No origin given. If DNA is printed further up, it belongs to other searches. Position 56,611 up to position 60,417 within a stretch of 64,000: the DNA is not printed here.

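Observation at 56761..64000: SNF2 helicase-DUF3883 nuclease plus giant sacsin-type GHKL ATPase: candidate uncharacterised defence module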

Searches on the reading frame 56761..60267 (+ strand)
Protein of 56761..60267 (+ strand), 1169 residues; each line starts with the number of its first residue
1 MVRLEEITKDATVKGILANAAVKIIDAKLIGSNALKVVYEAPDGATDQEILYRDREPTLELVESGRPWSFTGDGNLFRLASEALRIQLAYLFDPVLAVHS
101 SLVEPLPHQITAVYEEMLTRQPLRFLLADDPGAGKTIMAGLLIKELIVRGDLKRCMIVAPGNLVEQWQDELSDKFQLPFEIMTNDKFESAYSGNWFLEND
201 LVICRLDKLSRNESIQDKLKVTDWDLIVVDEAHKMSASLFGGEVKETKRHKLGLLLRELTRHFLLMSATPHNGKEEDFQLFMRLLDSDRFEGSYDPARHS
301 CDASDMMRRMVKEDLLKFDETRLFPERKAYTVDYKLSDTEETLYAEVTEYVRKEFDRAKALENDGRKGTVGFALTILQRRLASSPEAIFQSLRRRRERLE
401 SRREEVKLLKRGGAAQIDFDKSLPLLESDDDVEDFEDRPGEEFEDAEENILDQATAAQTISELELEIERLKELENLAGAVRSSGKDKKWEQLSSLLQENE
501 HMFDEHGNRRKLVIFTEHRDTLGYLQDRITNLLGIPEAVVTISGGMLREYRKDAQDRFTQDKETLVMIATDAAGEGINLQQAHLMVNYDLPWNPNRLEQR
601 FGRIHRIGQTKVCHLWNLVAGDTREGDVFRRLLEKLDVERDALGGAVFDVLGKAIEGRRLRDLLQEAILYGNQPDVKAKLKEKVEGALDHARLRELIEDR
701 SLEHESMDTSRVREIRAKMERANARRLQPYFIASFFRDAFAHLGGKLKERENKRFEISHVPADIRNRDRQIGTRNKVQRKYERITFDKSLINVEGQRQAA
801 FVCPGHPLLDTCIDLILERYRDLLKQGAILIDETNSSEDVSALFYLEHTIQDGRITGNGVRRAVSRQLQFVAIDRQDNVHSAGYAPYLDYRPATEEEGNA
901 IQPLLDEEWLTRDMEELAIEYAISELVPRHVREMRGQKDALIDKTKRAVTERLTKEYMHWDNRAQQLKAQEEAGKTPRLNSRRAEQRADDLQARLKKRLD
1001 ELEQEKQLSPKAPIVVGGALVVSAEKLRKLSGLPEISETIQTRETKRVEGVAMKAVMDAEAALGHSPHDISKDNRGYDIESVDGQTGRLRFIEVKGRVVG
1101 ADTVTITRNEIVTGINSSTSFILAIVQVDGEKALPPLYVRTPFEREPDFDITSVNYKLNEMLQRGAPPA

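Call 10: search_protein_families(library=pfam, proteins=[window:56761-60267:+], max_evalue=0.01)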
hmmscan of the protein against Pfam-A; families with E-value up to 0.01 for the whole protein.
window:56761-60267:+ (1169 aa): 8 families
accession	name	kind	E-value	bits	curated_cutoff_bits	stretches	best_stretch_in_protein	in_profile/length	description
PF00271.37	Helicase_C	-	2.1e-21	76.7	23.5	1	495-608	9-110/110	Helicase conserved C-terminal domain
PF13020.12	NOV_C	-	6.2e-19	68.3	22.1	1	1049-1133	2-86/91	Protein NO VEIN, C-terminal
PF00176.29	SNF2-rel_dom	-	3.2e-16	59.7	24.9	1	123-356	18-259/290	SNF2-related domain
PF04851.21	ResIII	-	3.1e-14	53.7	22.5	1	104-271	3-163/164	Type III restriction enzyme, res subunit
PF00270.35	DEAD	-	1.7e-10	41.3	26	1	124-271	16-161/167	DEAD/DEAH box helicase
PF13872.12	AAA_34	-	7.7e-05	22.2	27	1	124-269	62-223/306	P-loop containing NTP hydrolase pore-1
PF13245.12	AAA_19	-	0.0021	18.7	25.1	1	125-239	14-106/134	AAA domain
PF09848.15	SLFN-g3_helicase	-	0.0043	16.8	24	0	130-237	9-93/354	Schlafen group 3, DNA/RNA helicase domain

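Call 11: search_protein_families(library=padloc, proteins=[window:56761-60267:+], max_evalue=0.01)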
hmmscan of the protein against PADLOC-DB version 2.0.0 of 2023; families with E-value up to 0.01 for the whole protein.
window:56761-60267:+ (1169 aa): 60 families (the best 25 are shown)
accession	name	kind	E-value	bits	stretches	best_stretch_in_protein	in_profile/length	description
PDLC00659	HmaA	-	0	1658.2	1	1-1166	1-1170/1176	SNF2 helicase / DEAD-box helicase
PDLC02620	DrmD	-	4.7e-117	390.3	1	97-725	92-699/1060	DrmD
PDLC02500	BrxHI|BrxHII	-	2.7e-99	332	1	21-694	16-659/933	BrxHI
PDLC02621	DrmD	-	3.5e-97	324.8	1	124-1010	140-1010/1040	DrmD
PDLC02504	BrxHI|BrxHII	-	7e-88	293.7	1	75-1016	80-963/971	BrxHII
PDLC02572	DrmA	-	7e-62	207.6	1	124-665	137-685/1043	DrmA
PDLC02632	DrmD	-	4.3e-58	195.3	1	124-617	142-635/662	DrmD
PDLC02623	DrmD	-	5.2e-58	194.6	3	327-707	401-718/1040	DrmD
PDLC02619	DrmD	-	4.1e-52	175.4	2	97-530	25-434/872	DrmD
PDLC02634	DrmD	-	6.6e-51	171.1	1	105-638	92-614/900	DrmD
PDLC02633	DrmD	-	1.3e-49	166.9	1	124-709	144-743/839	DrmD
PDLC02840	DpdE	-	6.9e-42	141.8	2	97-290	152-322/1091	DpdE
PDLC02843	DpdE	-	5.2e-40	135.2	2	96-291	150-318/1091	DpdE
PDLC02624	DrmD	-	6.6e-38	128.6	1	142-644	1-510/652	DrmD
PDLC02846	DpdE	-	1.1e-33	114.2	2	97-290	155-342/1034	DpdE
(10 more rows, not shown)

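Call 13: find_encoding_contigs(protein=window:56761-60267:+, flank=10000, max_places=8)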
Protein window:56761-60267:+ (1169 aa): 1 contig read that carries it; 1 place shown.
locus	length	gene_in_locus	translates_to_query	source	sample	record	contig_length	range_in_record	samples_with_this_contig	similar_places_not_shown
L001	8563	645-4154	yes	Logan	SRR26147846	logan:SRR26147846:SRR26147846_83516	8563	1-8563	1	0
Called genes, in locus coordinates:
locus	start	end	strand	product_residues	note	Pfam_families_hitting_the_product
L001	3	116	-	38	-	?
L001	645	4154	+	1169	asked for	PF00176:SNF2-rel_dom, PF00270:DEAD, PF04851:ResIII, PF00271:Helicase_C, PF13020:NOV_C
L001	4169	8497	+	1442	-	PF25794:SACS (faint)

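Call 22: search_protein_families(library=pfam, proteins=[L001:4169-8494:+, L001:7700-8494:+], max_evalue=1)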
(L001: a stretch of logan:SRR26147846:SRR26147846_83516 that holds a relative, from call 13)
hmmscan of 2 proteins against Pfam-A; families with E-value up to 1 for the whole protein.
L001:4169-8494:+ (1442 aa): 3 families
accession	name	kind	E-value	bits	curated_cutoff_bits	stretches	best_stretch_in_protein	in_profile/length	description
PF25794.1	SACS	-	2.1e-08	34.7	32.8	2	72-123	63-115/247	Sacsin domain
PF13589.12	HATPase_c_3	-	0.00046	20.6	25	1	49-128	4-92/137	Histidine kinase-, DNA gyrase B-, and HSP90-like ATPase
PF02518.31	HATPase_c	-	0.022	15.7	26.4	1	48-117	6-80/111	Histidine kinase-, DNA gyrase B-, and HSP90-like ATPase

L001:7700-8494:+ (265 aa): 1 family
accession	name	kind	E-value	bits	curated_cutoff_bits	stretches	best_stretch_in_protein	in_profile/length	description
PF14534.12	DUF4440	-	0.045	14.6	25.2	1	1-54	10-63/107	Domain of unknown function (DUF4440)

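Call 23: search_protein_families(library=ncbifam, proteins=[window:56761-60267:+, L001:4169-8494:+], max_evalue=0.01)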
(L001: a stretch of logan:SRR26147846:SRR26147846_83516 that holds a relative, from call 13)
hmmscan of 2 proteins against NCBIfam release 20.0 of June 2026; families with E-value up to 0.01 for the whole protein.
window:56761-60267:+ (1169 aa): 28 families (the best 25 are shown)
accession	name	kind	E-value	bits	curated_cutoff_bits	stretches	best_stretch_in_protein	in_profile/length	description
NF038317.1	DISARM_DrmD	equivalog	2.9e-108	363.6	610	1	124-1010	126-994/1021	DISARM system SNF2-like helicase DrmD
NF041062.1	DpdE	equivalog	3.5e-56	190.8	500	2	97-291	146-318/1048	protein DpdE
NF003426.0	PRK04914.1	equivalog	3.9e-52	177.6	576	2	75-291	124-337/959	RNA polymerase-associated protein RapA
NF038318.1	DISARM_DrmD_b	equivalog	1.8e-51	175.3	950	2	97-531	22-432/868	DISARM system SNF2-like helicase DrmD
NF042964.1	phospholipD_antiphage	equivalog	7.9e-49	166.7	1100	2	332-651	555-833/895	phospholipase D-like domain-containing anti-phage protein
NF058637.1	helic_SCO1167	equivalog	7.7e-17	60.6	1200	2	511-638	781-905/932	SCO1167/SCO6262 family helicase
NF053675.1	pilus_reg_Snf2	equivalog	1.7e-16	59.5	1100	2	507-626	875-991/1029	pilus expression-regulating Snf2 family helicase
NF041790.1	anti-phage_ZorD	equivalog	3.4e-15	55.1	1500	1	495-615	910-1032/1035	type I Zorya anti-phage system protein ZorD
NF010337.0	PRK13766.1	equivalog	4.8e-13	48.1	610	2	483-629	344-487/781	Hef nuclease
NF008394.0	PRK11192.1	equivalog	1.5e-10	40.5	507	1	508-609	246-343/441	ATP-dependent RNA helicase SrmB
NF002340.1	PRK01297.1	equivalog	3.7e-10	39.1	564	1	449-612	200-348/372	ATP-dependent RNA helicase RhlB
TIGR01389.1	recQ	equivalog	1.3e-08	33.8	640.2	1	510-614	225-325/591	DNA helicase RecQ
NF053711.1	RNA_heli_RhlE1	exception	5.7e-08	31.9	750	1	508-611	243-342/434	RNA helicase RhlE1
NF045503.1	repair_heli_XPB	equivalog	1.5e-07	30.4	610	1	132-254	213-331/548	DNA repair helicase XPB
TIGR00614.1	recQ_fam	subfamily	2.8e-07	29.7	219.8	1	539-619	253-332/470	RecQ family ATP-dependent DNA helicase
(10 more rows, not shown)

L001:4169-8494:+ (1442 aa): 1 family
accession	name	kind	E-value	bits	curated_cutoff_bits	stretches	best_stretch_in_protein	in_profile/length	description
NF047352.1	P_loop_sacsin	domain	3.4e-21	75.5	50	1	50-126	2-79/80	sacsin N-terminal ATP-binding-like domain-containing protein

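Call 24: find_homologous_proteins(query=L001:4169-8494:+)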
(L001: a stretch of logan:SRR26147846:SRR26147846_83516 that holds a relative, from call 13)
Query L001:4169-8494:+ (1442 aa): 1836 proteins with E <= 0.001 among 8000 candidates; the best 120 are listed.
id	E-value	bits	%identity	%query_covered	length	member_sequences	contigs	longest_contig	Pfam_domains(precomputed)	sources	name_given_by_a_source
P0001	0.0e+0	3362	100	100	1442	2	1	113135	PF25794.2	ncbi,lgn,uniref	ncbi:ATPase [Gimesia sp.]|uniref:sacsin N-terminal ATP-binding-like domain-containing protein n=1 Ta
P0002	0.0e+0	2848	85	100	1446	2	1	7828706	PF25794.2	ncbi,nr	ncbi:sacsin N-terminal ATP-binding-like domain-containing protein [Gimesia panareensis]|nr:ATP-bindi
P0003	0.0e+0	2310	72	85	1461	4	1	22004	PF25794.2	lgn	-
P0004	0.0e+0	2296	71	85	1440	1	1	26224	PF25794.2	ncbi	ncbi:MAG: ATPase [Candidatus Paceibacterota bacterium]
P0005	0.0e+0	2285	68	100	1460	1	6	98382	PF25794.2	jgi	jgi:hypothetical protein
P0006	0.0e+0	1796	55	98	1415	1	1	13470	PF25794.2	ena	-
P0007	0.0e+0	1787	55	99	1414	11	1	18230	PF25794.2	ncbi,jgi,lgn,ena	-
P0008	0.0e+0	1784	56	99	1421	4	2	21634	PF25794.2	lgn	-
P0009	0.0e+0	1783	56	98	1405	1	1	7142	PF13589.13,PF25794.2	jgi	jgi:hypothetical protein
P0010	0.0e+0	1783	56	98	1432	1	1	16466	PF25794.2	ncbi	-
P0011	0.0e+0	1779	55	98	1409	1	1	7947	PF25794.2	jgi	-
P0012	0.0e+0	1774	55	99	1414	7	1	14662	PF25794.2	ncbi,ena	-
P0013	0.0e+0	1760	55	98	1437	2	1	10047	PF25794.2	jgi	-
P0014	0.0e+0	1758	55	99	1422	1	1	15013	PF25794.2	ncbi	-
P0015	0.0e+0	1755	54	99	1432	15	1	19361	PF25794.2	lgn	-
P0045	0.0e+0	1658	53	98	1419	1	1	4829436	PF25794.2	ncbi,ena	-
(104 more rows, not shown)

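Call 25: find_encoding_contigs(protein=P0001, flank=10000, max_places=3)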
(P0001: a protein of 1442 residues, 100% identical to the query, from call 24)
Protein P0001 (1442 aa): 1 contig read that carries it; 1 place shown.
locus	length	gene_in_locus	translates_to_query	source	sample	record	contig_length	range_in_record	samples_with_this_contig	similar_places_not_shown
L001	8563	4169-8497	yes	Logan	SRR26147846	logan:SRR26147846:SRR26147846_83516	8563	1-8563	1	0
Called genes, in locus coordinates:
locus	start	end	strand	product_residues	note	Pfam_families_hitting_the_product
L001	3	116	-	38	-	?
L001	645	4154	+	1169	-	PF00176:SNF2-rel_dom, PF00270:DEAD, PF04851:ResIII, PF00271:Helicase_C, PF13020:NOV_C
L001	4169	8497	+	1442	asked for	PF25794:SACS (faint)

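Call 26: find_encoding_contigs(protein=P0002, flank=10000, max_places=3)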
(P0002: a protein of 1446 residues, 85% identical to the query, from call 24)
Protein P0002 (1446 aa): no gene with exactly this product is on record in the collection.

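Call 28: find_related_loci(query=A1, collection=genome_contigs, flank=10000)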
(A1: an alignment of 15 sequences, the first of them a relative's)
Query A1 (1442 aa) in genome_contigs; peptide patterns used: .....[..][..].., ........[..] (x = any residue, [..] = any of these).
276 stretches matched a pattern; 261 encode a relative of the query (tblastn E <= 1e-3); the best 80 are kept; 80 distinct loci.
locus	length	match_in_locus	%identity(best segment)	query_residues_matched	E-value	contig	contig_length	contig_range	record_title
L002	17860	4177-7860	71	1-1229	0e+0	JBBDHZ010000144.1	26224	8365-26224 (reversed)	MAG: Candidatus Paceibacterota bacterium isolate LejiaA_56_15 Lejia_A_2875_length_26224_cov_8, whole genome shotgun sequ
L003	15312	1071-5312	56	10-1425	0e+0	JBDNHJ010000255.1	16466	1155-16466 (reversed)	MAG: Fuerstiella sp. isolate concoct.253.ELB k141_803732, whole genome shotgun sequence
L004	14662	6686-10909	55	11-1435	0e+0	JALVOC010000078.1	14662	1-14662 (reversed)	MAG: Chromatiales bacterium isolate A3_maxbin2_scaf2bin.437 A3_NODE_2633_length_14662_cov_3.836533, whole genome shotgun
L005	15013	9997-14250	55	11-1438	0e+0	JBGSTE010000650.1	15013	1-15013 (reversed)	MAG: Phycisphaeraceae bacterium isolate JTS-AC399 k141_2271176, whole genome shotgun sequence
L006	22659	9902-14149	54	11-1433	0e+0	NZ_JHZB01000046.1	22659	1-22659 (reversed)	Desulfobulbus elongatus DSM 2908 Q362DRAFT_scaffold00045.45_C, whole genome shotgun sequence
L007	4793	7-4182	55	17-1430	0e+0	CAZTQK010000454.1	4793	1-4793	MAG TPA_asm: uncultured Planctomycetales bacterium isolate binchicken_co74_144 genome assembly, contig: NODE_36528_lengt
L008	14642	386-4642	53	10-1434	0e+0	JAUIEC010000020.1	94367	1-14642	MAG: Phycisphaerae bacterium isolate 8_bin.18 NODE_388_length_94367_cov_1.588200, whole genome shotgun sequence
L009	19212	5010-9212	53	11-1435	0e+0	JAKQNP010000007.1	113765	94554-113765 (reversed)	MAG: bacterium isolate USDV_metabat.15 k141_1235592, whole genome shotgun sequence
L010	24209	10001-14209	52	11-1426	0e+0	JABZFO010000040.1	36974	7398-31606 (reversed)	MAG: Desulfosarcina sp. isolate Grevelingen_8MPaII_metabat2.25 scaffold_1537, whole genome shotgun sequence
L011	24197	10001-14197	52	11-1430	0e+0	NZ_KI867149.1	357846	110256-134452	Syntrophorhabdus aromaticivorans UI SynarDRAFT_SAI.1, whole genome shotgun sequence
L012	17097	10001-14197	52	13-1432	0e+0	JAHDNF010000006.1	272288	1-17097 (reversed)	Bacterium isolate R3-B46 k141_238330, whole genome shotgun sequence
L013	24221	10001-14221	53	11-1430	0e+0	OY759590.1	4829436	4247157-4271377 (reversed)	MAG: Desulfarculia bacterium isolate 49400898-fc5b-42b7-bef8-a303f8702bb8 genome assembly, chromosome: 1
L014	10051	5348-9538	50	10-1425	0e+0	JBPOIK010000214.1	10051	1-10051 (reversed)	MAG: Planctomycetota bacterium isolate MAG_549 c_000000542677, whole genome shotgun sequence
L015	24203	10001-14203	51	11-1430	0e+0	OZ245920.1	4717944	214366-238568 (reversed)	MAG: Pacificispira sp. isolate 43e0e648-b908-4bb6-a9bc-4fcf75b264f0 genome assembly, chromosome: 1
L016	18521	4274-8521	53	10-1427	0e+0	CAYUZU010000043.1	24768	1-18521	MAG TPA_asm: uncultured Planctomycetales bacterium isolate SRP141376_co4_172 genome assembly, contig: NODE_3622_length_2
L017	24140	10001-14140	50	10-1430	0e+0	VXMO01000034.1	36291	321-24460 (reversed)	MAG: Dehalococcoidia bacterium isolate SB0661_bin_39 NODE_1164_length_36291_cov_23.809609, whole genome shotgun sequence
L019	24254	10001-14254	49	11-1442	0e+0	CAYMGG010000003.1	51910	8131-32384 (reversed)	MAG TPA_asm: uncultured Planctomycetaceae bacterium isolate binchicken_co66_165 genome assembly, contig: NODE_1177_lengt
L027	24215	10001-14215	49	5-1430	0e+0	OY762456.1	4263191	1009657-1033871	MAG: Pseudomonadales bacterium isolate 55de8a68-c5b3-443f-b747-9f40e672fbd7 genome assembly, chromosome: 1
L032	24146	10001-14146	49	10-1431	0e+0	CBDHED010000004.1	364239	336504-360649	MAG: Dehalococcoidia bacterium isolate a564f895-d268-4ede-b5bb-8ec45e4dc2fc genome assembly, contig: contig_4, whole gen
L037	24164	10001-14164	48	11-1432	0e+0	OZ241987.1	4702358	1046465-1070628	MAG: Dehalococcoidia bacterium isolate afbfe9c5-f9ba-4a69-93a8-a54741e06a32 genome assembly, chromosome: 1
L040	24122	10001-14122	48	11-1430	0e+0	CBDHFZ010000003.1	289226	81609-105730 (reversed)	MAG: Dehalococcoidia bacterium isolate c57aa991-6108-42ac-a26f-d51f4aa099f5 genome assembly, contig: contig_3, whole gen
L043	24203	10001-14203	47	4-1431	0e+0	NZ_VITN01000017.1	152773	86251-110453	Nitrospirillum amazonense strain BR 11880 Ga0314209_117, whole genome shotgun sequence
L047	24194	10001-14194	48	9-1427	0e+0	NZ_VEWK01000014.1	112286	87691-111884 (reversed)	Brucella pecoris strain 08RB2639 contig14, whole genome shotgun sequence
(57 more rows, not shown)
